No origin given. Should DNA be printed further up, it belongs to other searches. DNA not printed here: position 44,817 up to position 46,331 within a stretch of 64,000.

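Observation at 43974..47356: Oxalate-oxidoreductase-like enzyme with a variant active-site loop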

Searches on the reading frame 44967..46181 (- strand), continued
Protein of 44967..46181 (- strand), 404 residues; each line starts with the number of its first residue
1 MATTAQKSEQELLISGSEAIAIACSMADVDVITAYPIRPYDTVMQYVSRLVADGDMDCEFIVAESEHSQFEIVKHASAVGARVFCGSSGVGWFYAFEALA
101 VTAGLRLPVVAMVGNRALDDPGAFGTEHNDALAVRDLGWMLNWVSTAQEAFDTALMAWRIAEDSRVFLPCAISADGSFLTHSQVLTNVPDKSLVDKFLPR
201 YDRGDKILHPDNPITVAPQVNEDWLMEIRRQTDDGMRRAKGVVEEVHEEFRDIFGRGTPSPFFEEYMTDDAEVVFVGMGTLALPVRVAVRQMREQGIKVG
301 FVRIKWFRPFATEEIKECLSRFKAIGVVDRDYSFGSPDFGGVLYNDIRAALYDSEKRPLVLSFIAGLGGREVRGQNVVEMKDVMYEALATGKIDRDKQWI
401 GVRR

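Call 42: search_protein_families(library=ncbifam, proteins=[L022:285-2567:-, L022:3127-4251:-, L022:4917-6614:-, L022:10950-12071:+, L022:12135-13256:+, L022:2573-3094:-, L022:10335-10886:+, L022:13327-14400:-], max_evalue=1e-10)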
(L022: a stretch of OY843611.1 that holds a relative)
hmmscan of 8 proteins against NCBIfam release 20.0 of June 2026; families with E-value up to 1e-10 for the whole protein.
L022:285-2567:- (760 aa): 7 families
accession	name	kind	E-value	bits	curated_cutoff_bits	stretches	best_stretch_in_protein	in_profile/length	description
NF003809.0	PRK05398.1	subfamily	4.1e-91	305.6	442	2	391-574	3-198/416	formyl-CoA transferase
NF052585.1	SucGlutTfsCaiB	equivalog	2.4e-89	299.7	750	2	392-738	7-387/394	succinate--glutarate CoA-transferase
NF041294.1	Scnl_mescCoAtase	equivalog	2.8e-89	299.9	700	2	8-370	2-380/381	succinyl-CoA:mesaconate CoA-transferase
TIGR03253.1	oxalate_frc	equivalog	4.6e-85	285.8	504.2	2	391-574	2-197/416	formyl-CoA transferase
NF008511.0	PRK11430.1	equivalog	5.2e-58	197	522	2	392-634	9-262/381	CoA:oxalate CoA-transferase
NF002914.1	PRK03525.1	equivalog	3e-55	187.8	413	2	391-639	8-261/400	L-carnitine CoA-transferase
TIGR04253.1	mesacon_CoA_iso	equivalog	4.7e-20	71.9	725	1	8-373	1-383/403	2-methylfumaryl-CoA isomerase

L022:3127-4251:- (374 aa): 13 families
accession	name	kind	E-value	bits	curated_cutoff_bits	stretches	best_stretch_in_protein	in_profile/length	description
TIGR02352.1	thiamin_ThiO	equivalog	2.1e-52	178.4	250.8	1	8-357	1-349/351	glycine oxidase ThiO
NF001933.0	PRK00711.1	subfamily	3.7e-35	121.8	383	1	74-372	115-416/429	D-amino acid dehydrogenase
TIGR03197.1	MnmC_Cterm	equivalog_domain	4.5e-26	91.8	174.2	1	7-329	1-321/400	FAD-dependent 5-carboxymethylaminomethyl-2-thiouridine(34) oxidoreductase MnmC1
NF002480.1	PRK01747.1-1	equivalog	6.2e-24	84.4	540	1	5-328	248-569/645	bifunctional tRNA (5-methylaminomethyl-2-thiouridine)(34)-methyltransferase MnmC2/FAD-dependent 5-carboxymethylaminomethyl-2-thiouridine(34)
NF040813.1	pro_dh_Thprot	equivalog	1.6e-16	60.3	600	0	171-357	183-350/362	D-proline dehydrogenase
NF009074.0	PRK12409.1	equivalog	5.5e-16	58.7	494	0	79-239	119-282/410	D-amino acid dehydrogenase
NF008425.0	PRK11259.1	equivalog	9.4e-16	57.7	257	0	5-216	4-206/377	N-methyl-L-tryptophan oxidase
TIGR01377.1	soxA_mon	subfamily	2.2e-14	53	479.65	0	7-234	2-219/381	amino oxidase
TIGR03377.1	glycerol3P_GlpA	equivalog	2e-13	49.8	552.8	0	122-236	105-225/530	anaerobic glycerol-3-phosphate dehydrogenase subunit GlpA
TIGR03364.1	HpnW_proposed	hypoth_equivalog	6e-12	45.3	285.1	1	7-212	2-194/365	TIGR03364 family FAD-dependent oxidoreductase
NF008313.0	PRK11101.1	equivalog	6.3e-12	44.8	425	1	3-236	6-234/548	anaerobic glycerol-3-phosphate dehydrogenase subunit A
TIGR01373.1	soxB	subfamily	6.7e-12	44.9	529.45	1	5-365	30-392/407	sarcosine oxidase subunit beta family protein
NF050086.1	pipecolate_AmaA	exception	1.3e-11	43.8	600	0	2-52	22-72/425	L-pipecolate oxidase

L022:4917-6614:- (565 aa): 51 families (the best 25 are shown)
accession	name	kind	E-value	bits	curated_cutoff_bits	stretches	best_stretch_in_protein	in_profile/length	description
TIGR03457.1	sulphoacet_xsc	equivalog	4.9e-124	414.8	676.4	1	5-542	2-554/579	sulfoacetaldehyde acetyltransferase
NF006052.0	PRK08199.1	subfamily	7.5e-124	414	539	1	3-560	6-553/559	thiamine pyrophosphate protein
NF005713.0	PRK07525.1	subfamily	7e-123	411.1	620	1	3-552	4-569/592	sulfoacetaldehyde acetyltransferase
TIGR00118.1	acolac_lg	equivalog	1e-119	400.5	538.35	1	5-548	1-538/557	biosynthetic-type acetolactate synthase large subunit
NF004710.0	PRK06048.1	equivalog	4.7e-115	385.2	976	1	2-548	5-541/561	acetolactate synthase large subunit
NF004919.0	PRK06276.1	equivalog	6.4e-113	378.1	866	1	5-549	1-543/582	acetolactate synthase large subunit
NF006122.0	PRK08266.1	subfamily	5.7e-104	348.5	571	1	3-555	2-535/543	hypothetical protein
NF005039.0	PRK06456.1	equivalog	2e-102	343.6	868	1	10-552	7-552/572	acetolactate synthase large subunit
NF006524.0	PRK08978.1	equivalog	1e-99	334.3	738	1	6-547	2-527/548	acetolactate synthase 2 catalytic subunit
NF006187.0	PRK08322.1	equivalog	2.8e-99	333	509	1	5-547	2-531/548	acetolactate synthase large subunit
NF005058.0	PRK06466.1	equivalog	7.4e-99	331.8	951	1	5-556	4-559/574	acetolactate synthase 3 large subunit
NF006319.0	PRK08527.1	equivalog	2.2e-98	330.1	905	1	4-546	3-540/565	acetolactate synthase large subunit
NF005860.0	PRK07789.1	equivalog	5.2e-95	319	881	1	3-549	32-583/615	acetolactate synthase large subunit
NF005651.0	PRK07418.1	subfamily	2.9e-92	309.8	942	1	3-549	17-564/617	acetolactate synthase large subunit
NF006016.1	PRK08155.1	equivalog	2.3e-91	306.9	870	1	4-549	2-537/554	acetolactate synthase large subunit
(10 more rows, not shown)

L022:10950-12071:+ (373 aa): 5 families
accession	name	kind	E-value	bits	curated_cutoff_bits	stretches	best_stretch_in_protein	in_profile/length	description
NF008398.0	PRK11197.1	subfamily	7.8e-79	265.2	376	2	175-352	200-375/381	L-lactate dehydrogenase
TIGR03966.1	actino_HemFlav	equivalog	2.2e-75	253.7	470.85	2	204-357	229-382/385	pre-mycofactocin synthase MftD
TIGR02708.1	L_lactate_ox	equivalog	1.2e-70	238.3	645.5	1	3-349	11-355/367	L-lactate oxidase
NF033901.1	L_lactate_LldD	exception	5.9e-70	236.2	550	2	174-349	199-372/377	FMN-dependent L-lactate dehydrogenase LldD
TIGR02151.1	IPP_isom_2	equivalog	5.4e-13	48.6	281.3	0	277-349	259-331/338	type 2 isopentenyl-diphosphate Delta-isomerase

L022:12135-13256:+ (373 aa): 5 families
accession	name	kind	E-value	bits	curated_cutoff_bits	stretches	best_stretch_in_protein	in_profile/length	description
NF008398.0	PRK11197.1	subfamily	2.4e-70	237.2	376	2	175-352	200-375/381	L-lactate dehydrogenase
TIGR02708.1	L_lactate_ox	equivalog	5.1e-68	229.7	645.5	1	4-349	12-355/367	L-lactate oxidase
TIGR03966.1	actino_HemFlav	equivalog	1e-67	228.6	470.85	2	204-357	229-382/385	pre-mycofactocin synthase MftD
NF033901.1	L_lactate_LldD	exception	8.3e-62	209.4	550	2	206-349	229-372/377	FMN-dependent L-lactate dehydrogenase LldD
TIGR02151.1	IPP_isom_2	equivalog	1.2e-11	44.1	281.3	0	262-349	245-331/338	type 2 isopentenyl-diphosphate Delta-isomerase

L022:2573-3094:- (173 aa): 0 families

L022:10335-10886:+ (183 aa): 0 families

L022:13327-14400:- (357 aa): 14 families
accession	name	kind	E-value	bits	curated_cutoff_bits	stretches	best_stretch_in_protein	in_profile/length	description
TIGR02427.1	protocat_pcaD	equivalog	1.6e-30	106.3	255.85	1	106-218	5-120/251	3-oxoadipate enol-lactonase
NF051488.1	bifunc_PcaDC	exception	1.1e-27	97.2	390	1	107-217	6-118/375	bifunctional 3-oxoadipate enol-lactonase/4-carboxymuconolactone decarboxylase PcaDC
NF011457.0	PRK14875.1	equivalog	7.6e-26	90.9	307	1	85-208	104-229/372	acetoin dehydrogenase dihydrolipoyllysine-residue acetyltransferase subunit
NF051487.1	bifunc_PcaCD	exception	1.2e-24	87.2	430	1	111-217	172-278/413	bifunctional 4-carboxymuconolactone decarboxylase/3-oxoadipate enol-lactonase PcaCD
TIGR03611.1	RutD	equivalog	5.1e-21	75.2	238.5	1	102-205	4-108/258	pyrimidine utilization protein D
TIGR03695.1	menH_SHCHC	equivalog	4.2e-19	69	208.55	0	111-216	2-110/252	2-succinyl-6-hydroxy-2,4-cyclohexadiene-1-carboxylate synthase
NF045632.1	hydroxlase_HsaD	equivalog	5.8e-19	68.1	400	1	93-210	14-137/290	4,5:9,10-diseco-3-hydroxy-5,9,17-trioxoandrosta-1(10),2-diene-4-oate hydrolase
NF002938.0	PRK03592.1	equivalog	3.2e-16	59.5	241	1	88-210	7-129/298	haloalkane dehalogenase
TIGR03056.1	bchO_mg_che_rel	equivalog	5.2e-16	58.5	172.55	0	96-200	11-118/278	alpha/beta fold hydrolase BchO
TIGR01738.1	bioH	equivalog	2.8e-14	53.3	206.95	0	281-342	183-244/245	pimeloyl-ACP methyl ester esterase BioH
TIGR01250.1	pro_imino_pep_2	subfamily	6.8e-14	52.1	167.65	0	282-343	227-287/288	proline iminopeptidase-family hydrolase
TIGR03343.1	biphenyl_bphD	equivalog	2.4e-13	50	462.15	0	102-217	21-140/282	2-hydroxy-6-oxo-6-phenylhexa-2,4-dienoate hydrolase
NF050089.1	i_nPHAscl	equivalog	9.4e-13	47.9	300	0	99-212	5-119/288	intracellular short-chain-length polyhydroxyalkanoate depolymerase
NF002873.0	PRK03204.1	equivalog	1.8e-12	47.2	466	1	102-212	25-136/286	haloalkane dehalogenase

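Call 61: search_protein_families(library=pfam, proteins=[L016:4186-4701:-, L016:3376-3987:-, L016:3124-5163:+, L016:4957-5340:-, L020:3258-4262:+, L020:4311-4880:+, L020:4978-5514:-, L022:14204-14890:-, L022:14947-15705:-, L022:15622-16536:+], max_evalue=0.0001)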
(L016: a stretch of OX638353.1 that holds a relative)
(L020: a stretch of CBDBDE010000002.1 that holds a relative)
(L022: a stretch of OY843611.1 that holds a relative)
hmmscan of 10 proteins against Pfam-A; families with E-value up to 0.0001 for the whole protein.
L016:4186-4701:- (171 aa): 0 families

L016:3376-3987:- (203 aa): 0 families

L016:3124-5163:+ (679 aa): 2 families
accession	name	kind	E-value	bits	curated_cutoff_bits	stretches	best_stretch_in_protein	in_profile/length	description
PF13540.12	RCC1_2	-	5.9e-102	331.7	22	10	245-271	4-30/30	Regulator of chromosome condensation (RCC1) repeat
PF25390.1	WD40_RLD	-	7.4e-51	174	150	3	204-491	32-329/363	RCC1-like domain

L016:4957-5340:- (127 aa): 0 families

L020:3258-4262:+ (334 aa): 1 family
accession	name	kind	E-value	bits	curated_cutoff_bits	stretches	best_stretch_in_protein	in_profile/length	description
PF23991.1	DUF7310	-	1.8e-08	35.1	40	1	100-184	3-82/83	Coiled-coil region of unknown function (DUF7310)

L020:4311-4880:+ (189 aa): 4 families
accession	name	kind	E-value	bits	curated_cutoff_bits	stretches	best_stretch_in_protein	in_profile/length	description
PF00903.31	Glyoxalase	-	2.4e-19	70.3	20.6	1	32-153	1-121/121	Glyoxalase/Bleomycin resistance protein/Dioxygenase superfamily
PF22677.2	Ble-like_N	-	7e-06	26.1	24.5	1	38-63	7-33/41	Bleomycin resistance protein-like N-terminal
PF13669.12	Glyoxalase_4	-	1.8e-05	25.4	27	1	35-129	2-93/109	Glyoxalase/Bleomycin resistance protein/Dioxygenase superfamily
PF18029.7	Glyoxalase_6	-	6.1e-05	24.1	23.6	1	37-152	3-104/106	Glyoxalase-like domain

L020:4978-5514:- (178 aa): 0 families

L022:14204-14890:- (228 aa): 1 family
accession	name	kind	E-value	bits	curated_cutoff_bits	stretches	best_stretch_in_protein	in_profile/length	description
PF03070.21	TENA_THI-4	-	2e-40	139.2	22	1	21-222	2-209/210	TENA/THI-4/PQQC family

L022:14947-15705:- (252 aa): 1 family
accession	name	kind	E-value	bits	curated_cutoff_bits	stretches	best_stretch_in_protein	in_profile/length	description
PF02585.22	PIG-L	-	5.6e-28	98.5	28.2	1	23-151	1-128/129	GlcNAc-PI de-N-acetylase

L022:15622-16536:+ (304 aa): 0 families

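Call 62: find_related_loci(query=P0129, collection=genome_contigs, flank=6000)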
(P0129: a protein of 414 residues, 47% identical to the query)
Query P0129 (414 aa) in genome_contigs; peptide patterns used: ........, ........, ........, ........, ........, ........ (x = any residue, [..] = any of these).
93 stretches matched a pattern; 2 encode a relative of the query (tblastn E <= 1e-3); 2 distinct loci.
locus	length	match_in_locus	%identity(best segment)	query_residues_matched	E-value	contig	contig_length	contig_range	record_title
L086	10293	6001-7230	48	3-410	1e-118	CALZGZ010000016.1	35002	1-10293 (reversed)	MAG: uncultured Gammaproteobacteria bacterium isolate FCS_M_Gamma_077 genome assembly, contig: k121_33690, whole genome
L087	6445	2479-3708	48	3-410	6e-118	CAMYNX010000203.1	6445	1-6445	MAG: uncultured Gammaproteobacteria bacterium isolate FCS_M_Gamma_074 genome assembly, contig: scaffold_13074, whole gen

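Call 63: find_related_loci(query=P0127, collection=genome_contigs, flank=6000)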
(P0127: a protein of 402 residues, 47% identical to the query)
Query P0127 (402 aa) in genome_contigs; peptide patterns used: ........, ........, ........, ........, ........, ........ (x = any residue, [..] = any of these).
430 stretches matched a pattern; 408 encode a relative of the query (tblastn E <= 1e-3); the best 80 are kept; 80 distinct loci.
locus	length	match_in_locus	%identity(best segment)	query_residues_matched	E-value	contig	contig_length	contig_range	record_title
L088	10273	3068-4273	93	1-402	0e+0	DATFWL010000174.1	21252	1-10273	MAG TPA_asm: Vicinamibacterales bacterium isolate SMAG_U9489 k141_17606679, whole genome shotgun sequence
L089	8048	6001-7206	88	1-402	0e+0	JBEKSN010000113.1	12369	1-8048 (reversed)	MAG: Candidatus Acidiferrales bacterium isolate SPRUCE 535 SPRUCE_535_113, whole genome shotgun sequence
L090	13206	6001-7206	88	1-402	0e+0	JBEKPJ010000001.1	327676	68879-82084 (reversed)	MAG: Terriglobales bacterium isolate SPRUCE 461 SPRUCE_461_1, whole genome shotgun sequence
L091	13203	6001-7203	88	1-401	0e+0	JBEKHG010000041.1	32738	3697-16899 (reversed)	MAG: Candidatus Acidiferrales bacterium isolate SPRUCE 271 SPRUCE_271_41, whole genome shotgun sequence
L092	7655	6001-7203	92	1-402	0e+0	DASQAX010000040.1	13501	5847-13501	MAG TPA_asm: Vicinamibacterales bacterium isolate SMAG_U11656 k141_984296, whole genome shotgun sequence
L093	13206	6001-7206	88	1-402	0e+0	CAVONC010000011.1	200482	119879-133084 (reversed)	MAG: uncultured Acidobacteriaceae bacterium isolate MFD00008.bin.1.221 genome assembly, contig: contig_30988, whole geno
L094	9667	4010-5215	88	1-402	0e+0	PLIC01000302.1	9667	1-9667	MAG: Acidobacteriaceae bacterium isolate bog_202 73.20110800_S1M.27_contig_3266, whole genome shotgun sequence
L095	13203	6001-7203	87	1-401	0e+0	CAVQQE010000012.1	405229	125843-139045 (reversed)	MAG: uncultured Acidobacteriota bacterium isolate MFD00731.bin.1.212 genome assembly, contig: contig_59583, whole genome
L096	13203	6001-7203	88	1-401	0e+0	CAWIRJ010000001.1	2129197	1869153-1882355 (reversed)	MAG: uncultured Acidobacteriota bacterium isolate MFD00964.bin.1.44 genome assembly, contig: contig_14154, whole genome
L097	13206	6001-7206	88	1-402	0e+0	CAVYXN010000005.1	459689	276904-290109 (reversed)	MAG: uncultured Acidobacteriota bacterium isolate MFD05705.bin.1.184 genome assembly, contig: contig_33552, whole genome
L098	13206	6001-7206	88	1-402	0e+0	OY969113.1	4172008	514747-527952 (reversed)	MAG: uncultured Acidobacteriota bacterium isolate MFD03399.bin.1.55 genome assembly, chromosome: 1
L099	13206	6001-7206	88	1-402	0e+0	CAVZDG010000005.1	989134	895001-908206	MAG: uncultured Acidobacteriaceae bacterium isolate MFD09222.bin.1.125 genome assembly, contig: contig_41309, whole geno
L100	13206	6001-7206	87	1-402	0e+0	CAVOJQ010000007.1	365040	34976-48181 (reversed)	MAG: uncultured Acidobacteriaceae bacterium isolate MFD00082.bin.1.163 genome assembly, contig: contig_24921, whole geno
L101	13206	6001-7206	87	1-402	0e+0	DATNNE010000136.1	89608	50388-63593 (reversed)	MAG TPA_asm: Terriglobales bacterium isolate SMAG_U11497 k141_124227, whole genome shotgun sequence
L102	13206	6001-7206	88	1-402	0e+0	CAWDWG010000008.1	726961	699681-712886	MAG: uncultured Acidobacteriaceae bacterium isolate MFD05705.bin.1.45 genome assembly, contig: contig_73821, whole genom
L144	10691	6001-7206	86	1-402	0e+0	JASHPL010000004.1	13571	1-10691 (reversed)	MAG: Candidatus Sulfotelmatobacter sp. isolate JOPF048 JOPF_NEAR_contig_14115, whole genome shotgun sequence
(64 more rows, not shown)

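Call 68: search_protein_families(library=pfam, proteins=[L144:45-1004:+, L144:1005-2255:+, L144:2271-3329:+, L144:3484-4131:+, L144:4141-5973:+, L144:5995-7209:+, L144:7188-8384:+, L144:8381-8764:+, L144:9521-10297:-, L099:9662-10990:-], max_evalue=0.0001)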
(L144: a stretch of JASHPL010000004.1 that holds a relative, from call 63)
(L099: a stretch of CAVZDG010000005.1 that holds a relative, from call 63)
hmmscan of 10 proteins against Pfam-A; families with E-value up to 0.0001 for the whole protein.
L144:45-1004:+ (319 aa): 2 families
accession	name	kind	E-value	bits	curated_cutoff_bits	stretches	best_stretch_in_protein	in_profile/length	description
PF14697.11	Fer4_21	-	5.8e-10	39.6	35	1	205-258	3-59/59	4Fe-4S dicluster domain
PF00037.32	Fer4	-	6.1e-05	23.1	21.1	0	203-223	1-21/24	4Fe-4S binding domain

L144:1005-2255:+ (416 aa): 2 families
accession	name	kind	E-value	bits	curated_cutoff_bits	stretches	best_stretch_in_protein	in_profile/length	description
PF01855.24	POR_N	-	4.4e-54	184.1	27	1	35-257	2-228/231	Pyruvate flavodoxin/ferredoxin oxidoreductase, thiamine diP-bdg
PF17147.9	PFOR_II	-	2.7e-27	95.5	27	1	283-390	1-102/102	Pyruvate:ferredoxin oxidoreductase core domain II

L144:2271-3329:+ (352 aa): 1 family
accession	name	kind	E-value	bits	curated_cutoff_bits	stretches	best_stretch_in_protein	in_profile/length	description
PF02775.26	TPP_enzyme_C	-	3.4e-12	46.8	21.9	1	71-242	2-150/151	Thiamine pyrophosphate enzyme, C-terminal TPP binding domain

L144:3484-4131:+ (215 aa): 0 families

L144:4141-5973:+ (610 aa): 14 families
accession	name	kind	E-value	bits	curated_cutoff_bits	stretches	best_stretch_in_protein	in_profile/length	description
PF07992.20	Pyr_redox_2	-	1.4e-29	103.9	26.1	1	140-437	1-291/291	Pyridine nucleotide-disulphide oxidoreductase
PF14691.11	Fer4_20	-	1.4e-18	67.2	25.8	1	48-124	29-108/113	Dihydroprymidine dehydrogenase domain II, 4Fe-4S cluster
PF00070.33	Pyr_redox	-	7.7e-13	49.2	22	0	141-175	1-35/82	Pyridine nucleotide-disulphide oxidoreductase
PF01266.30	DAO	-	3.6e-11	43.6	27.9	1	141-175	1-35/353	FAD dependent oxidoreductase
PF12831.13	FAD_oxidored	-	3e-10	40.4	27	1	142-193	2-53/416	FAD dependent oxidoreductase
PF13450.12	NAD_binding_8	-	2.2e-09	37.9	21.9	1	144-176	1-33/68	NAD(P)-binding Rossmann-like domain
PF13738.12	Pyr_redox_3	-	3.6e-09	36.7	30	0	271-313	165-206/305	Pyridine nucleotide-disulphide oxidoreductase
PF00890.30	FAD_binding_2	-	5.3e-07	29.6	20.4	1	142-176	2-36/414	FAD binding domain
PF01946.23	Thi4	-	9.5e-07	28.7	26.2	1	141-181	19-60/235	Thi4 family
PF01134.28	GIDA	-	3.7e-06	26.7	22.1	0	141-169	1-29/391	Glucose inhibited division protein A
PF01494.25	FAD_binding_3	-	4.3e-06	26.6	22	1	141-181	3-43/349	FAD binding domain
PF03486.20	HI0933_like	-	1.4e-05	25.1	50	0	141-175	2-36/244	HI0933-like protein Rossmann domain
PF13241.12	NAD_binding_7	-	1.6e-05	25.9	22.1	0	272-321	9-60/104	Putative NAD(P)-binding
PF01262.27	AlaDh_PNT_C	-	2.9e-05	24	23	0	139-172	28-61/214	Alanine dehydrogenase/PNT, C-terminal domain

L144:5995-7209:+ (404 aa): 2 families
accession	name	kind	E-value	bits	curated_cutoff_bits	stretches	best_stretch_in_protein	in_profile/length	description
PF01855.24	POR_N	-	4.3e-53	180.9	27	1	25-248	2-230/231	Pyruvate flavodoxin/ferredoxin oxidoreductase, thiamine diP-bdg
PF17147.9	PFOR_II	-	4.7e-22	78.7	27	1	271-376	1-101/102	Pyruvate:ferredoxin oxidoreductase core domain II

L144:7188-8384:+ (398 aa): 1 family
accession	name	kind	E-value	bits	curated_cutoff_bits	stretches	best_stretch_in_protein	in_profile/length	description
PF02775.26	TPP_enzyme_C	-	8e-13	48.9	21.9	1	129-279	24-149/151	Thiamine pyrophosphate enzyme, C-terminal TPP binding domain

L144:8381-8764:+ (127 aa): 0 families

L144:9521-10297:- (258 aa): 0 families

L099:9662-10990:- (442 aa): 2 families
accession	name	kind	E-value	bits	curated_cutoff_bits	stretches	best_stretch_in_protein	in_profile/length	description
PF13487.12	HD_5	-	1.1e-17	64.7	27.2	1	195-354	2-169/170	HD domain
PF00072.30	Response_reg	-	1.4e-17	64.3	30.2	1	58-167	1-109/111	Response regulator receiver domain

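Call 69: search_solved_structures(query=L022:10950-12071:+, max_evalue=1e-30)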
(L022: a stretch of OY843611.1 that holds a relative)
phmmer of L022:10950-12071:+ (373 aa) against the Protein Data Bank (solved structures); distinct sequences matched with E-value up to 1e-30: 47.
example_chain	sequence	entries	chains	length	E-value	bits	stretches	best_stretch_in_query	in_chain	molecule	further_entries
7f22_A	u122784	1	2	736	1.2e-123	415.9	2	3-349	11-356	L-lactate oxidase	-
7f20_A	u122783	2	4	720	4e-117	394.4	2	3-349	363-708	L-lactate oxidase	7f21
1gyl_A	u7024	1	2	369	1.3e-86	294.1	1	4-358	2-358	GLYCOLATE OXIDASE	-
1gox_A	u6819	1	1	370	2.6e-86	293.1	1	3-358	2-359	(S)-2-HYDROXY-ACID OXIDASE, PEROXISOMAL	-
1al7_A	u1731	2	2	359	5e-86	292.1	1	4-348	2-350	GLYCOLATE OXIDASE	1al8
5zbm_A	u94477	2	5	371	4.2e-85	289.1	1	6-359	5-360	Glycolate oxidase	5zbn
5qib_A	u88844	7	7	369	6.2e-85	288.5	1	8-350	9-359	Hydroxyacid oxidase 1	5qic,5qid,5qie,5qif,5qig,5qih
6gmc_A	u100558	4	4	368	6.2e-85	288.5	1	8-350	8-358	Hydroxyacid oxidase 1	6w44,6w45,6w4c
2w0u_A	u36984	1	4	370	6.3e-85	288.5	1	8-350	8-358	HYDROXYACID OXIDASE 1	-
6gmb_A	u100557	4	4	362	6.8e-85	288.4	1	8-348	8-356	Hydroxyacid oxidase 1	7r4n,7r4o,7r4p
2rdt_A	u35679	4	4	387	7.2e-85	288.3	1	7-350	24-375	Hydroxyacid oxidase 1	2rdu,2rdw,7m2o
2nzl_A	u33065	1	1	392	7.5e-85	288.3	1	7-350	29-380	Hydroxyacid oxidase 1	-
1tb3_A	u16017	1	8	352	4.4e-83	282.5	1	7-354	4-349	Hydroxyacid oxidase 3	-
3sgz_A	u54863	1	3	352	7.5e-83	281.7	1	7-354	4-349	Hydroxyacid oxidase 2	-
5zzp_A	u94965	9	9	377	2.2e-73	250.5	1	3-345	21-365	4-hydroxymandelate oxidase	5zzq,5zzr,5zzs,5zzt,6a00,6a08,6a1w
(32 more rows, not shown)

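Call 70: search_solved_structures(query=L022:4917-6614:-, max_evalue=1e-40)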
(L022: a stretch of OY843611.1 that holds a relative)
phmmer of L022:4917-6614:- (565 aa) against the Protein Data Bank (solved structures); distinct sequences matched with E-value up to 1e-40: 80 (the best 60 are shown).
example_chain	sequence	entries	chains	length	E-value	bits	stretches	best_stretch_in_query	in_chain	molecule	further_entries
8xod_A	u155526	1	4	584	2.1e-75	257.5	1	6-551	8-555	BbmA-G484F complex with CBOA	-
8x3x_A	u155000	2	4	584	1.5e-74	254.8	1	6-551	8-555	BbmA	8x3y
7egv_A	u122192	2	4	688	6.5e-72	246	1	7-547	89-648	Acetolactate synthase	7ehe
6dek_A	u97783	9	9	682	4.5e-70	240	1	7-545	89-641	Acetolactate synthase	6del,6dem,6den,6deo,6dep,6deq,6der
1jsc_A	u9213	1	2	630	2.3e-69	237.6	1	7-546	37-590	ACETOHYDROXY-ACID SYNTHASE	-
6u9d_A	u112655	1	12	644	2.5e-69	237.5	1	7-546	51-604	Acetolactate synthase catalytic subunit, mitochondrial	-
1n0h_A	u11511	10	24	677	2.9e-69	237.3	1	7-546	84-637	Acetolactate synthase | Acetolactate synthase, mitochondrial | Acetolactate synthase catalytic subunit, mitochondrial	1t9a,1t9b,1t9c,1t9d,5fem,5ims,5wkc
4rjj_A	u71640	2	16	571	3.6e-68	233.7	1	6-547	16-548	Acetolactate synthase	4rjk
4rji_A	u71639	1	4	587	4e-68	233.5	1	6-547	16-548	Acetolactate synthase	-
6lpi_A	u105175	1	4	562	1.1e-67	232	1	4-552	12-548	Acetolactate synthase isozyme 1 large subunit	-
9zgl_A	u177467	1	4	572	1.7e-66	228.2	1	5-547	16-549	Ancestral acetolactate synthase, catabolic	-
9yjz_A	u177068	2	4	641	2.3e-65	224.4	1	6-546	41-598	Acetolactate synthase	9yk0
8vzc_A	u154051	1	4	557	4.3e-65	223.5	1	11-544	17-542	Oxalyl-CoA decarboxylase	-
8vzf_A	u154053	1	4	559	4.4e-65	223.5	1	11-544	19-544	2-Hydroxyacyl-CoA Lyase/Synthase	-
8vza_A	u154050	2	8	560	4.4e-65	223.5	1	11-544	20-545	2-Hydroxyacyl-CoA lyase/Synthase | Oxalyl-CoA decarboxylase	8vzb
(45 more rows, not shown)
